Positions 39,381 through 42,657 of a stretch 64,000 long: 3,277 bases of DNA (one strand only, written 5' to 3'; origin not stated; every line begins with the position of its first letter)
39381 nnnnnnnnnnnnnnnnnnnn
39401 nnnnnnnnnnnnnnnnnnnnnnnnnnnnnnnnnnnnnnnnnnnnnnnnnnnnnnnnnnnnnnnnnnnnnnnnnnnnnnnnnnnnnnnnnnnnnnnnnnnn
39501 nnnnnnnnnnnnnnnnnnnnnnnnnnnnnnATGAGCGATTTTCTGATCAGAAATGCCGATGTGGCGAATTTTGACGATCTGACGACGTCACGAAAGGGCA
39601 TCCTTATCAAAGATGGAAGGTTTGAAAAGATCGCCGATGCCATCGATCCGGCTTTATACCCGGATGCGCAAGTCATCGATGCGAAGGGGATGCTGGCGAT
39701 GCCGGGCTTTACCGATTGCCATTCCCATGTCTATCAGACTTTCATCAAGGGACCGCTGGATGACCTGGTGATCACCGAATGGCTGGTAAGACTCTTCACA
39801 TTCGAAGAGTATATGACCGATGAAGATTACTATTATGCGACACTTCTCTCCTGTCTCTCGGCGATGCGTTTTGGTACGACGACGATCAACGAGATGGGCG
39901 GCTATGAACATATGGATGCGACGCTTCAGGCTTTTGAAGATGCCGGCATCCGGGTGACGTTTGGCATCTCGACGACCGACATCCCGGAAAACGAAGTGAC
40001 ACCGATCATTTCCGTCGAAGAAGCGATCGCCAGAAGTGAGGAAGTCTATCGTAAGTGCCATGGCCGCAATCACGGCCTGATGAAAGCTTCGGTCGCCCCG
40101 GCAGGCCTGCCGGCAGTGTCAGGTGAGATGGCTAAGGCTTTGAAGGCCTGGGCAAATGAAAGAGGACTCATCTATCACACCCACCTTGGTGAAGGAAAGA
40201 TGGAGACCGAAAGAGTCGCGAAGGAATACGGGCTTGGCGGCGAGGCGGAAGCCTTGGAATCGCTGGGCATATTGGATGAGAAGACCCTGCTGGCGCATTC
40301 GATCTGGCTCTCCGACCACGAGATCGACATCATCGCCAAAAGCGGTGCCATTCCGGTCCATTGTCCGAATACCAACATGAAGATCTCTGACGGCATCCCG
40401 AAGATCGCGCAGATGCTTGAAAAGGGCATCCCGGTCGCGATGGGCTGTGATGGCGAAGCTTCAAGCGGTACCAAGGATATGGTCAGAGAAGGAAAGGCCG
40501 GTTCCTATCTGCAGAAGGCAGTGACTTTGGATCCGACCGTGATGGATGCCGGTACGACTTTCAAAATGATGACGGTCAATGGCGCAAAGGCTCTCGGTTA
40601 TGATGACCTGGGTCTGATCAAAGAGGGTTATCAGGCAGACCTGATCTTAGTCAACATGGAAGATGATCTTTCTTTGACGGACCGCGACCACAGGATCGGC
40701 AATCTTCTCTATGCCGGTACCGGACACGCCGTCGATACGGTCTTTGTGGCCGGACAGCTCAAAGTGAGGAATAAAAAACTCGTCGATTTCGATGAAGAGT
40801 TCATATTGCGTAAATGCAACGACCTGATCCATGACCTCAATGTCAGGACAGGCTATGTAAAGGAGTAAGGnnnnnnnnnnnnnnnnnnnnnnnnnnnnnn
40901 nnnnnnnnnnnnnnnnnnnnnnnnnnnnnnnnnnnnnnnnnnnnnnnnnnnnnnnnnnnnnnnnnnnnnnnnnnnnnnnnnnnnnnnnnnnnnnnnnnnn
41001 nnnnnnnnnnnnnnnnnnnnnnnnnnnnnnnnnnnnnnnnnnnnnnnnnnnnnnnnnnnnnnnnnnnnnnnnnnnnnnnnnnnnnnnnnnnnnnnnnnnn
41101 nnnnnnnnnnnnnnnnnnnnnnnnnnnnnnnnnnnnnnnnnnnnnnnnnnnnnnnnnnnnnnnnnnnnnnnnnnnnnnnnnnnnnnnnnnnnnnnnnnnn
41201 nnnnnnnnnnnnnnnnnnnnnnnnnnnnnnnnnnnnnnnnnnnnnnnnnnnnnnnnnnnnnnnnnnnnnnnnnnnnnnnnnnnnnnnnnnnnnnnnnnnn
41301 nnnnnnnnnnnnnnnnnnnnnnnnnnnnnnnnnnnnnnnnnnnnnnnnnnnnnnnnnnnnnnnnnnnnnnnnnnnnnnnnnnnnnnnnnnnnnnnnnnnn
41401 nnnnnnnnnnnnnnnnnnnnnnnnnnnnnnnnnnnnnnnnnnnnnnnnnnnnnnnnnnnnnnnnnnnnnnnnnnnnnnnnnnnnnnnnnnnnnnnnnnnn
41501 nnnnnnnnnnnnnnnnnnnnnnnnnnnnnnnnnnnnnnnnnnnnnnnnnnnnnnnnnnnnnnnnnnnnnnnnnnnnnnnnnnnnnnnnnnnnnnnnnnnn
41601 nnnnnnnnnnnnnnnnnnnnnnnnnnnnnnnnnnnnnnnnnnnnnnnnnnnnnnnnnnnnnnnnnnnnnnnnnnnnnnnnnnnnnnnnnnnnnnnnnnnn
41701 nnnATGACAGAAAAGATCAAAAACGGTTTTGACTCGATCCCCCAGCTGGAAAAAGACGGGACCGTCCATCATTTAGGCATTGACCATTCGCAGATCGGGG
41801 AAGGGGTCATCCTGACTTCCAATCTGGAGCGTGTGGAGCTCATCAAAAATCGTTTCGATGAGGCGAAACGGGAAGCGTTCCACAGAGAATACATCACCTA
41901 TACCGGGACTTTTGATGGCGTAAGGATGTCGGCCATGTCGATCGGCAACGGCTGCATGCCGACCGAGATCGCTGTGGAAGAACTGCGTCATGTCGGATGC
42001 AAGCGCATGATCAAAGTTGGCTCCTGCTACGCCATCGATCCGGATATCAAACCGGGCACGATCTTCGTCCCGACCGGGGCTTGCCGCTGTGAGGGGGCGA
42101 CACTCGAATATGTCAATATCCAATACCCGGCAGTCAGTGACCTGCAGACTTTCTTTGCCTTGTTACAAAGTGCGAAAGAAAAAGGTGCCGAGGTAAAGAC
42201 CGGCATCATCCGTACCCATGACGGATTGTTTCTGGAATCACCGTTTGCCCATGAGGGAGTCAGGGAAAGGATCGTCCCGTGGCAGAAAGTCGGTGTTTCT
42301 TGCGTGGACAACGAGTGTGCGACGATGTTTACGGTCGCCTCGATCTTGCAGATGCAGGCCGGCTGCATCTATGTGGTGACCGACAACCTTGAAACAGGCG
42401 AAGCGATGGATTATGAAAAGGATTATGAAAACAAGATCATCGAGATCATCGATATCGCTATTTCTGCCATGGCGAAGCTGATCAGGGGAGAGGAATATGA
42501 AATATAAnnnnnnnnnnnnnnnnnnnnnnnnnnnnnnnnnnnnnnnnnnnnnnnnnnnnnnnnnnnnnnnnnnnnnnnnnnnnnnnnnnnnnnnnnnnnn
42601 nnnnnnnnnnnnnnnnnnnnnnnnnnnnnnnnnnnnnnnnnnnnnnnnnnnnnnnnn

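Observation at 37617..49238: Candidate undescribed nucleoside/nucleobase catabolic locus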

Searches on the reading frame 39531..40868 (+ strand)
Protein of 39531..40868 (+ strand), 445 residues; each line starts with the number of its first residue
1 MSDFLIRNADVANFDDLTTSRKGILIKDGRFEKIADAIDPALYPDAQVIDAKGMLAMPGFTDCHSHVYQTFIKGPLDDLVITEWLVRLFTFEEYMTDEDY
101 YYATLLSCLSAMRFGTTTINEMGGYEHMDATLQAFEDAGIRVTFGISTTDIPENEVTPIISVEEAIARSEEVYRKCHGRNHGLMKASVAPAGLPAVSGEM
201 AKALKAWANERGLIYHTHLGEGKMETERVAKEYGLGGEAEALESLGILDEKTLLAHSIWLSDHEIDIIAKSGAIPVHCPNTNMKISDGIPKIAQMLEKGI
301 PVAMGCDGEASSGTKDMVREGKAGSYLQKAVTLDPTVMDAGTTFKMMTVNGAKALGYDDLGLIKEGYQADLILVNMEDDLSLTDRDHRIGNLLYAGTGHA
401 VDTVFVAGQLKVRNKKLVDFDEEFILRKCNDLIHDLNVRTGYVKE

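Call 3: search_protein_families(library=pfam, proteins=[window:39531-40868:+])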
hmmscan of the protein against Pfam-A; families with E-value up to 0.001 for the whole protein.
window:39531-40868:+ (445 aa): 2 families
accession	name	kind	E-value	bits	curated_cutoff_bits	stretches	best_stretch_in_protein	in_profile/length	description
PF01979.26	Amidohydro_1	-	4.5e-59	200.9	25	1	56-410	2-344/345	Amidohydrolase family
PF07969.17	Amidohydro_3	-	2.4e-20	73.9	29.7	2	178-409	242-469/472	Amidohydrolase family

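Call 4: search_protein_families(library=ncbifam, proteins=[window:39531-40868:+])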
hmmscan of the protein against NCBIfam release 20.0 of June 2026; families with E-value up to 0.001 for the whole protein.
window:39531-40868:+ (445 aa): 65 families (the best 25 are shown)
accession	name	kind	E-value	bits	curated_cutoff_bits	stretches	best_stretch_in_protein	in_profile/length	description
NF004701.0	PRK06038.1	equivalog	1.1e-86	291.2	609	1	1-437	3-427/432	N-ethylammeline chlorohydrolase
NF005557.0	PRK07228.1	equivalog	3.9e-84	282.9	522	1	4-441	3-442/445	5'-deoxyadenosine deaminase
NF006252.0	PRK08393.1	equivalog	1.4e-76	258.2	617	1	4-436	3-423/424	N-ethylammeline chlorohydrolase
NF006549.0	PRK09045.1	equivalog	3.8e-68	230.1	540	1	20-429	28-432/444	TRZ/ATZ family hydrolase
NF006055.0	PRK08203.1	equivalog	9.1e-62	209.1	532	1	7-436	9-450/455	8-oxoguanine deaminase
NF006056.0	PRK08204.1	subfamily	2.2e-55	188.3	391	1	2-436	3-440/449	hypothetical protein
TIGR03314.1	Se_ssnA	subfamily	5e-55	187.1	455.5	1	5-433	2-434/441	putative selenium metabolism protein SsnA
NF004995.0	PRK06380.1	subfamily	7.3e-55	186.6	567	1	5-424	4-411/418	metal-dependent hydrolase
NF005540.0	PRK07203.1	equivalog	2.7e-52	177.9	444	1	5-434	3-436/444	putative aminohydrolase SsnA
NF005211.0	PRK06687.1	equivalog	3e-47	161.4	703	1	19-417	18-414/419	TRZ/ATZ family protein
TIGR02967.1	guan_deamin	equivalog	7e-45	153.7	375.4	1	24-408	9-401/401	guanine deaminase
NF009059.0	PRK12393.1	equivalog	3.1e-44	151.4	543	1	17-436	24-455/460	amidohydrolase family protein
NF012037.0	PRK15493.1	equivalog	2.4e-42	145.2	779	1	47-428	48-425/435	bifunctional S-methyl-5'-thioadenosine deaminase/S-adenosylhomocysteine deaminase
NF004801.0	PRK06151.1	subfamily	2.6e-40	138.7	416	1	47-433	47-459/491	chlorohydrolase family protein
NF006681.0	PRK09229.1-2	equivalog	2.2e-39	135.5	362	1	15-416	15-429/451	formimidoylglutamate deiminase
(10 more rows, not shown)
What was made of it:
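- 39531..40868 (+): ATZ/TRZ-type amidohydrolase (AMH), deaminase-like. A core gene. NCBIfam DadD and 'N-ethylammeline chlorohydrolase' models score 283-291 bits against cutoffs of 522-609 (call 4).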

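Call 17: search_solved_structures(query=window:39531-40865:+, max_evalue=1e-20, show_alignments=1)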
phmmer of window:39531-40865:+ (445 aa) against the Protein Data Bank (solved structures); distinct sequences matched with E-value up to 1e-20: 16.
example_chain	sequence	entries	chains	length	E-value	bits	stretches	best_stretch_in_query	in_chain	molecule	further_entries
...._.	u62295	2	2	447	1.8e-52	181.9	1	20-434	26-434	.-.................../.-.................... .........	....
4dzh_A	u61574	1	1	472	5.1e-46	160.6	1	43-426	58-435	AMIDOHYDROLASE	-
3lnp_A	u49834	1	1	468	4.2e-41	144.4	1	24-427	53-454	Amidohydrolase family Protein OLEI01672_1_465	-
4v1x_A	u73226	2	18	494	6.1e-41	143.9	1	24-418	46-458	ATRAZINE CHLOROHYDROLASE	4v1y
3hpa_A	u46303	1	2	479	1.4e-40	142.7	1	4-436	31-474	AMIDOHYDROLASE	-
7ww2_A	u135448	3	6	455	4.6e-36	127.8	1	5-431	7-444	8-oxoguanine deaminase | Hydroxydechloroatrazine ethylaminohydrolase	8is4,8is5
4dyk_A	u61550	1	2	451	1.4e-34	123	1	25-429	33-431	AMIDOHYDROLASE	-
4gbd_A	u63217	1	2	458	1.4e-34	122.9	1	25-429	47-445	Putative uncharacterized protein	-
1p1m_A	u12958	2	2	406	2.4e-31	112.3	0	240-420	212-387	Hypothetical protein TM0936 | Uncharacterized protein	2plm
1j6p_A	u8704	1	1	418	2.7e-31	112.1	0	240-419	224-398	METAL-DEPENDENT HYDROLASE OF CYTOSINEDEMANIASE/CHLOROHYDROLASE FAMILY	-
3e0l_A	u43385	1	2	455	2.9e-24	88.9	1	56-380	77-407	Guanine deaminase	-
2uz9_A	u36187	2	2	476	3.5e-24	88.7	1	56-380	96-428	GUANINE DEAMINASE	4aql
6ohb_A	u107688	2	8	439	3.5e-23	85.4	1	24-374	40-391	Guanine deaminase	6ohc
2paj_A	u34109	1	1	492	4e-23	85.2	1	41-413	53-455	putative cytosine/guanine deaminase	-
3ls9_A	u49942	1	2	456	4e-21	78.6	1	39-431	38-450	Triazine hydrolase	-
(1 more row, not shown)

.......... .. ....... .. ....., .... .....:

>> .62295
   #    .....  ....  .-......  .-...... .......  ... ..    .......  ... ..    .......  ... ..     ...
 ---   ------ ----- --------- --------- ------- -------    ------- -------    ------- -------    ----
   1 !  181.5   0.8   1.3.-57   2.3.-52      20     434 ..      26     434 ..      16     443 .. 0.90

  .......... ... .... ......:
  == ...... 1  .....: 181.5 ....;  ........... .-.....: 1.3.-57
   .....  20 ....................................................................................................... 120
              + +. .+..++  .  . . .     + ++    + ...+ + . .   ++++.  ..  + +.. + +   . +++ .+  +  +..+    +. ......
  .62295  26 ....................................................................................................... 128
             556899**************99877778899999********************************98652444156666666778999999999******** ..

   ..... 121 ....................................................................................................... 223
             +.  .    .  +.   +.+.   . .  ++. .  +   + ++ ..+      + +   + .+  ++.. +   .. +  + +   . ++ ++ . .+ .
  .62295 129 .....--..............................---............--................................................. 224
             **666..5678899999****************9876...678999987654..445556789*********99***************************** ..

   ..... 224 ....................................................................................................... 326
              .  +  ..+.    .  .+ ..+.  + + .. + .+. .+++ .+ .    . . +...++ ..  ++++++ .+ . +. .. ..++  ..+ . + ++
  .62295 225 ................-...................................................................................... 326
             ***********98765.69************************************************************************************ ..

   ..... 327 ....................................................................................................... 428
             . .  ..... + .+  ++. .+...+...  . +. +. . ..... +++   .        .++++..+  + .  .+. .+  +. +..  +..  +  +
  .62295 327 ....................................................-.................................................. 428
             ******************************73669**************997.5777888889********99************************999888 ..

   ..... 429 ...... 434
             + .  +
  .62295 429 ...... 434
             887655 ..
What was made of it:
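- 39531..40868 (+): The best solved relative is the MTA/SAH deaminase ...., at E = 1.8e-52 (call 17).
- Its best matches are MTA/SAH and 5'-deoxyadenosine deaminases (calls 4, 17). AMH's best named matches are 5'-deoxyadenosine deaminase and MTA/SAH deaminase (calls 4, 17).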

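Call 57: find_homologous_proteins(query=window:39531-40865:+, max_evalue=1e-60)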
Query window:39531-40865:+ (445 aa): 314 proteins with E <= 1e-60 among 8000 candidates; the best 120 are listed.
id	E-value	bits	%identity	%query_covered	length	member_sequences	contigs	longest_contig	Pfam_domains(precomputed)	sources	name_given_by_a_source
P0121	0.0e+0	1008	100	100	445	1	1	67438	PF07969.18,PF01979.27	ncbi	-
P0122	1.8e-296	1001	99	100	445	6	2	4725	PF07969.18,PF01979.27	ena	-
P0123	2.2e-292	987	98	100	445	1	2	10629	PF07969.18,PF01979.27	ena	-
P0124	2.6e-279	944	93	100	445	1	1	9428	PF07969.18,PF01979.27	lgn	-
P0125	4.1e-279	944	93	100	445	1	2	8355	PF07969.18,PF01979.27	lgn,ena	-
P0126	5.6e-279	943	93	100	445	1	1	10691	PF07969.18,PF01979.27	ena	-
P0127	5.6e-279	943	93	100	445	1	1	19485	PF07969.18,PF01979.27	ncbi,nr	ncbi:MAG: amidohydrolase [Erysipelotrichaceae bacterium]|nr:amidohydrolase [Erysipelotrichaceae bact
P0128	1.1e-278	942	93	100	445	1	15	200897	PF07969.18,PF01979.27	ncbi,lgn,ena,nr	ncbi:MAG: amidohydrolase [Erysipelotrichaceae bacterium]|nr:amidohydrolase [Erysipelotrichaceae bact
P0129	1.4e-278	942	93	100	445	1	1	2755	PF07969.18,PF01979.27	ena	-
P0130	1.5e-278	942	93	100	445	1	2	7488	PF07969.18,PF01979.27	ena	-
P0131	1.9e-278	941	93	100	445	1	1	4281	PF07969.18,PF01979.27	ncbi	-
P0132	2.6e-278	941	94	100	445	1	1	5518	PF07969.18,PF01979.27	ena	-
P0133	2.8e-278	941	93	100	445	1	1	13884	PF07969.18,PF01979.27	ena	-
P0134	3.6e-278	940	93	100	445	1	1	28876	PF07969.18,PF01979.27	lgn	-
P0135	4.7e-278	940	93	100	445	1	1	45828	PF07969.18,PF01979.27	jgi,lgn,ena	-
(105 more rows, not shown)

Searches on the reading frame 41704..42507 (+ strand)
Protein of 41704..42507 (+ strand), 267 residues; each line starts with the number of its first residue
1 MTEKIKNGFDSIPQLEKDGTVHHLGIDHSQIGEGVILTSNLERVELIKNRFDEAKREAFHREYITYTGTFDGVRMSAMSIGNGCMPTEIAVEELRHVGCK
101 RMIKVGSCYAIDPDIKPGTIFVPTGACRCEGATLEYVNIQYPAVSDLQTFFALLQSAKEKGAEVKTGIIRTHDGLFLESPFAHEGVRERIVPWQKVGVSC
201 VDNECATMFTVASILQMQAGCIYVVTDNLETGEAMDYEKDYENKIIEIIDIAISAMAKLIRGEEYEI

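Call 3: search_protein_families(library=pfam, proteins=[window:41704-42507:+])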
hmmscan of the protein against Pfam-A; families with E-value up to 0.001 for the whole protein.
window:41704-42507:+ (267 aa): 1 family
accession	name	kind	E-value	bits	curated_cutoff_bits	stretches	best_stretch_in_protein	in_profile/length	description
PF01048.26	PNP_UDP_1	-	6.7e-28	98.1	25.1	1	35-258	4-226/233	Phosphorylase superfamily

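Call 4: search_protein_families(library=ncbifam, proteins=[window:41704-42507:+])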
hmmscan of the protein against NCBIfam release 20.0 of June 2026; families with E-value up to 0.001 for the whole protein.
window:41704-42507:+ (267 aa): 7 families
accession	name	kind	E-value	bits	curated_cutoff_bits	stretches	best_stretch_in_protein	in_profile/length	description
TIGR01718.1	Uridine-psphlse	equivalog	3.5e-47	160.8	280.3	1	22-259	2-244/245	uridine phosphorylase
NF008383.0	PRK11178.1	equivalog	9.4e-34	116.8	262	1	20-259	5-252/254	uridine phosphorylase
NF004489.0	PRK05819.1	subfamily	4.3e-26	91.6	230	1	22-256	4-233/236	DeoD-type purine-nucleoside phosphorylase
NF009914.0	PRK13374.1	subfamily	3.9e-22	79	338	1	23-255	5-232/235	DeoD-type purine-nucleoside phosphorylase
TIGR00107.1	deoD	equivalog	1.4e-19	70.5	232.25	1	23-257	1-230/232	purine-nucleoside phosphorylase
NF005500.0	PRK07115.1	equivalog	1.1e-10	41.2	264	1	75-234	65-218/261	AMP nucleosidase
TIGR01721.1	AMN-like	hypoth_equivalog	3.3e-07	29.7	307.2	1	99-228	87-210/269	AMP nucleosidase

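Call 20: search_solved_structures(query=window:41704-42504:+, max_evalue=1e-8)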
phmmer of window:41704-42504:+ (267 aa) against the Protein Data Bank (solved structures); distinct sequences matched with E-value up to 1e-8: 62 (the best 60 are shown).
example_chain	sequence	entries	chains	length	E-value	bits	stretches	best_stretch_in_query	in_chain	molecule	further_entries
3qpb_A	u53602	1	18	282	6.9e-37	130.5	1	19-263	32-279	Uridine phosphorylase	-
3o6v_A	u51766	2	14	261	9.3e-29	103.8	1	19-256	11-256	Uridine phosphorylase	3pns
4g8j_A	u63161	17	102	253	1.5e-28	103.2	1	20-256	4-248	Uridine phosphorylase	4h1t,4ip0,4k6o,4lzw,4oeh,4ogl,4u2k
5lhv_A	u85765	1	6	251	2e-28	102.8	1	20-256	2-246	Uridine phosphorylase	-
7q1i_AAA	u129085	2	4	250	4.5e-27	98.3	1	21-237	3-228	Uridine phosphorylase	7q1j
1tgv_A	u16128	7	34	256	9.1e-27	97.3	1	20-237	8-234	uridine phosphorylase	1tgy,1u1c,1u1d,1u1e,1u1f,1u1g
1k3f_A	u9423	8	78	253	1e-26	97.2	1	20-237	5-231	uridine phosphorylase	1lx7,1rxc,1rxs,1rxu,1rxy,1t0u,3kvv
7q31_AAA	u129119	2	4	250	2e-26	96.2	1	21-237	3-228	Uridine phosphorylase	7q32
3c74_A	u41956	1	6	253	2.4e-26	95.9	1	20-237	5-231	Uridine phosphorylase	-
1ryz_A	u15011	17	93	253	2.5e-26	95.9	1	20-237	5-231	Uridine phosphorylase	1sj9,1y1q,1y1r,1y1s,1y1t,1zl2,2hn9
2i8a_A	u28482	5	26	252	2.8e-26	95.7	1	20-237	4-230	Uridine phosphorylase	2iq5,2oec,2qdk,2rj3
2oxf_A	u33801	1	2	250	3.7e-26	95.3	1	21-237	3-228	Uridine phosphorylase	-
4i2v_A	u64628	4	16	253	3.8e-26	95.3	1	20-233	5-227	Uridine phosphorylase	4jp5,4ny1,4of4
7q2w_DDD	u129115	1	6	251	1.3e-25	93.6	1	21-260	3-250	Uridine phosphorylase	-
4r2w_A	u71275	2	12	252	3.1e-25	92.3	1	21-260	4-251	Uridine phosphorylase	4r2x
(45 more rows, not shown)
